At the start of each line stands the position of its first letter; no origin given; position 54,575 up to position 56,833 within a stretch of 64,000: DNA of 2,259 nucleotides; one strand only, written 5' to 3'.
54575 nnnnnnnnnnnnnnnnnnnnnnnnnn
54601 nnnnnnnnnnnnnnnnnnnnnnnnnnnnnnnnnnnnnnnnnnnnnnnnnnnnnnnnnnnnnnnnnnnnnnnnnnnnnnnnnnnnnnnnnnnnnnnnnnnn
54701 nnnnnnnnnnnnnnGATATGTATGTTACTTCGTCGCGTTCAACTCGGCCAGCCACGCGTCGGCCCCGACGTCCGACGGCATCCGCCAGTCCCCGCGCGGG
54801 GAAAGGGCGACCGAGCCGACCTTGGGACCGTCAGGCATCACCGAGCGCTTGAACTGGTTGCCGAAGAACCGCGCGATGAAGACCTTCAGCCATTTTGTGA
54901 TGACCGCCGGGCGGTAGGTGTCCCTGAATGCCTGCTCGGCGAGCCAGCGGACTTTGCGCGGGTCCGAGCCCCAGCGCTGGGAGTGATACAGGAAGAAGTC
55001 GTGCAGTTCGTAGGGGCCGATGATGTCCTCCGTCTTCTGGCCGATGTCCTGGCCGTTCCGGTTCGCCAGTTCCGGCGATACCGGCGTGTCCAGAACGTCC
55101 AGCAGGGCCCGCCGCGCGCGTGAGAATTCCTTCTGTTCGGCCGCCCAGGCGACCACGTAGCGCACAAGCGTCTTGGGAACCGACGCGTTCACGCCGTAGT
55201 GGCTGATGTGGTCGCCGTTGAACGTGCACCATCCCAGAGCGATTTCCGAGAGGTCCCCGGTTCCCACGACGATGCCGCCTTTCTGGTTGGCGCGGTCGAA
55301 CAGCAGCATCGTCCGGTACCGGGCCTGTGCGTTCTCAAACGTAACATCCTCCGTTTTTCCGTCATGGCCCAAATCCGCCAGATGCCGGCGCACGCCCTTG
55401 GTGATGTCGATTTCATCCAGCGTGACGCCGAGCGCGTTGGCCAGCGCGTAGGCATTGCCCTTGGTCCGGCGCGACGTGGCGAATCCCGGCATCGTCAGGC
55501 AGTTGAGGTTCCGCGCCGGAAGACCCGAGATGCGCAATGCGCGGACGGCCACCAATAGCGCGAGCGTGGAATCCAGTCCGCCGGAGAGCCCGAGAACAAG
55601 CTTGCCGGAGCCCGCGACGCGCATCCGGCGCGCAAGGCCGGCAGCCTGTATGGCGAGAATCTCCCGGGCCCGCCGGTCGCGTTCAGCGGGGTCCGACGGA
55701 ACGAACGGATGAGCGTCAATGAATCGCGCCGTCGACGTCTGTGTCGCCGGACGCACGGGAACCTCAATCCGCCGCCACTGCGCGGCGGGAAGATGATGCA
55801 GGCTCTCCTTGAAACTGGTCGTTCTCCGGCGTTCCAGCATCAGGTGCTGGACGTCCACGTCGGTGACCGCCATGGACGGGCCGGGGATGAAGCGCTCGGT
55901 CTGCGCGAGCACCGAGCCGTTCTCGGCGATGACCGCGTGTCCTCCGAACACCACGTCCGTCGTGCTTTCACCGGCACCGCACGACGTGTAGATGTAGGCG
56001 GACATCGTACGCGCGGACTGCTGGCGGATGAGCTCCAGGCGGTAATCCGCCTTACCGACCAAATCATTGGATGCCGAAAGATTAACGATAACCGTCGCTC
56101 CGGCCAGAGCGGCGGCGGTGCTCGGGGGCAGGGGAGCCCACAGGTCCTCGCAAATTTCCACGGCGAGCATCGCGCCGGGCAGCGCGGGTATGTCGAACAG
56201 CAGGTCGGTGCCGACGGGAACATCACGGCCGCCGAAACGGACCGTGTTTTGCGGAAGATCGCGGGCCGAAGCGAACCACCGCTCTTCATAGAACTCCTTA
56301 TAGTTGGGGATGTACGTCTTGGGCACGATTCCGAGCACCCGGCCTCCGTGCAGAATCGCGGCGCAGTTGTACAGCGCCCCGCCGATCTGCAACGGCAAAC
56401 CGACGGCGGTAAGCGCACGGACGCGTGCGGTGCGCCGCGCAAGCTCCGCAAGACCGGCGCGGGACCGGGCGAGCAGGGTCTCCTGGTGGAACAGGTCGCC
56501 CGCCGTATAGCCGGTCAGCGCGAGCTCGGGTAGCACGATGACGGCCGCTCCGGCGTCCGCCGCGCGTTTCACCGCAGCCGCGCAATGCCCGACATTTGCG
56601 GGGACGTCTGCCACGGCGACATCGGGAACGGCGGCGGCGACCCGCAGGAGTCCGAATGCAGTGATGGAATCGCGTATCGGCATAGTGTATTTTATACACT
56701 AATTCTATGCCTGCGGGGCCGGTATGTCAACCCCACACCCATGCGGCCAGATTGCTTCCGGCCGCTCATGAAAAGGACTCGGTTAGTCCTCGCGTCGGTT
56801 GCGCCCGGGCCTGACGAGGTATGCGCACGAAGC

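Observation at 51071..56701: Three copies of a 19-bp palindrome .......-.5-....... mark a putative NrtR regulon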

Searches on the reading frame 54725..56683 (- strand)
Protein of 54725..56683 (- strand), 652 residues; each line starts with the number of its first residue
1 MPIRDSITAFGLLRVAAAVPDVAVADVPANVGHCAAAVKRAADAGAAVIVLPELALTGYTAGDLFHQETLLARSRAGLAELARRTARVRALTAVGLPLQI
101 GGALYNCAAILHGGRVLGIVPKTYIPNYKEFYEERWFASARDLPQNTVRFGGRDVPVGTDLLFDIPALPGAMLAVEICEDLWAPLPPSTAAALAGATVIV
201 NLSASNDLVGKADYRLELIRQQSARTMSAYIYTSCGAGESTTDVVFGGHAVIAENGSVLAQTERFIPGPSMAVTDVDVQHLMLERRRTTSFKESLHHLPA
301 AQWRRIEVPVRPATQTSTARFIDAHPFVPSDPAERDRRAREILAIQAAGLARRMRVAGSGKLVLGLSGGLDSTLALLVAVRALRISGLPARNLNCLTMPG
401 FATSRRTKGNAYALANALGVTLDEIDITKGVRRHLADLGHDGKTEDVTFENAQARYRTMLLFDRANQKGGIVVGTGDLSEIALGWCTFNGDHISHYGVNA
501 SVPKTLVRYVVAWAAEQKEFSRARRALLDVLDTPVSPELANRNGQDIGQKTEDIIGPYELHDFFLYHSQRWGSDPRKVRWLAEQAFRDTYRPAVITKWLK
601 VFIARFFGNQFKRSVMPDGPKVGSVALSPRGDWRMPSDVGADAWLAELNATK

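Call 7: search_protein_families(library=pfam, proteins=[window:54725-56683:-])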
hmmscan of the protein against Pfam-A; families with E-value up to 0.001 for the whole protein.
window:54725-56683:- (652 aa): 2 families
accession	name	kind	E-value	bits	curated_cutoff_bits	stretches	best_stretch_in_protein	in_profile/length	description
PF02540.23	NAD_synthase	-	2.4e-26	92.8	21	1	349-512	8-164/242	NAD synthase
PF00795.27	CN_hydrolase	-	5e-22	78.9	23.2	1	15-277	2-247/256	Carbon-nitrogen hydrolase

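Call 57: search_protein_families(library=ncbifam, proteins=[window:54725-56683:-], max_evalue=0.001)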
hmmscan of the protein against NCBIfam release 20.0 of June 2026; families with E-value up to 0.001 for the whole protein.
window:54725-56683:- (652 aa): 7 families
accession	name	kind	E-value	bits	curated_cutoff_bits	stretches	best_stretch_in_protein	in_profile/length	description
NF002730.0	PRK02628.1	equivalog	1.4e-263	876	473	1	7-650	7-672/677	NAD(+) synthase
NF010588.0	PRK13981.1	equivalog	3e-74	250.4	479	1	13-636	5-537/546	NAD+ synthase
NF010587.0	PRK13980.1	equivalog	1.7e-25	89.7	255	1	351-495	23-159/267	NAD+ synthase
TIGR00552.1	nadE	equivalog_domain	9.5e-23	80.7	63.65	1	355-508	18-168/251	NAD(+) synthase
TIGR03381.1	agmatine_aguB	equivalog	1.4e-09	37.7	410.25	1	22-139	9-130/279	N-carbamoylputrescine amidase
NF002048.0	PRK00876.1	subfamily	6.5e-09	35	313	1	349-429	30-102/330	NAD(+) synthase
NF001979.1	PRK00768.1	equivalog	1.7e-08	34.3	250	1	350-492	28-175/266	NAD(+) synthase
